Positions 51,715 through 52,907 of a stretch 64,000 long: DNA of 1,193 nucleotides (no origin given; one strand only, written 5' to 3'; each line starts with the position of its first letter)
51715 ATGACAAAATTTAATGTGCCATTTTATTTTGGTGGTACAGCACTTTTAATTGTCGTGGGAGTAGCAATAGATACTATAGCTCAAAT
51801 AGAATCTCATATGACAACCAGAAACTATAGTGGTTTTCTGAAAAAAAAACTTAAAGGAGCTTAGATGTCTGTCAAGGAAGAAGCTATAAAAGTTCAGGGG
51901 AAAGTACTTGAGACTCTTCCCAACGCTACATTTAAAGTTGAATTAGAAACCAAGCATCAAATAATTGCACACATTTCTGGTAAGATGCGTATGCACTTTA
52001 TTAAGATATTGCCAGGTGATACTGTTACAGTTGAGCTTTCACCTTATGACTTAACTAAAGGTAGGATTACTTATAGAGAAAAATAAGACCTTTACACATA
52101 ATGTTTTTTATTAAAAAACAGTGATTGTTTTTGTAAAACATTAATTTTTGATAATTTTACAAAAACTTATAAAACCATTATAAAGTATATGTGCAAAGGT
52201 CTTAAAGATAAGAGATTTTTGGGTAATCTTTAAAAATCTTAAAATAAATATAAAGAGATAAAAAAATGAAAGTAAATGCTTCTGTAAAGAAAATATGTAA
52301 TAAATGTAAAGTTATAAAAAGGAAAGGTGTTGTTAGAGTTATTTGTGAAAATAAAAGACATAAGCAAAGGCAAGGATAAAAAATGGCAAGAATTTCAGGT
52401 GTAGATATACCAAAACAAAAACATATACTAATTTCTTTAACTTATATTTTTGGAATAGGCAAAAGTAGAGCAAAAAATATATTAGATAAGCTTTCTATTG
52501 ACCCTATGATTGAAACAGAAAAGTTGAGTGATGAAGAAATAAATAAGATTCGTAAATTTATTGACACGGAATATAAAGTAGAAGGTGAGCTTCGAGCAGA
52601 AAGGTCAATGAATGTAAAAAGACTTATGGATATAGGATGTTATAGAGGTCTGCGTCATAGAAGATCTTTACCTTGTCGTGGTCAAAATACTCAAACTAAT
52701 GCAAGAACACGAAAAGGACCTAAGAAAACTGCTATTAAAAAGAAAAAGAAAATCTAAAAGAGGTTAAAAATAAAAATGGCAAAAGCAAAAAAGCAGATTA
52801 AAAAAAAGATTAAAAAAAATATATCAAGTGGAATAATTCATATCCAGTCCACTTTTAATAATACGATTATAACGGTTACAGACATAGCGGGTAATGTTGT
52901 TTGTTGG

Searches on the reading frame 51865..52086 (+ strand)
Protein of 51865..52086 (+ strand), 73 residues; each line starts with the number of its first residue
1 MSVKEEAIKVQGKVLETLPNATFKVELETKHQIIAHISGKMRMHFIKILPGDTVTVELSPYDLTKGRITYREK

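Call 34: search_protein_families(library=pfam, proteins=[window:51865-52086:+])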
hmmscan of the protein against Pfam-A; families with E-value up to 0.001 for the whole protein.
window:51865-52086:+ (73 aa): 1 family
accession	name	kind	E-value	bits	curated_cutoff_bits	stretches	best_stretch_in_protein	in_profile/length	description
PF01176.25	eIF-1a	-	1.3e-27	95.7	30.2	1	8-71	1-64/64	Translation initiation factor 1A / IF-1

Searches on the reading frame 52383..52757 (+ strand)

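Call 34: search_protein_families(library=pfam, proteins=[window:52383-52757:+])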
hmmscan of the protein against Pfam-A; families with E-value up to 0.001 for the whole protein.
window:52383-52757:+ (124 aa): 1 family
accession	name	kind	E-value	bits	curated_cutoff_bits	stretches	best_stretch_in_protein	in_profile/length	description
PF00416.27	Ribosomal_S13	-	3.1e-31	108.9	31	1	3-109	1-128/128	Ribosomal protein S13/S18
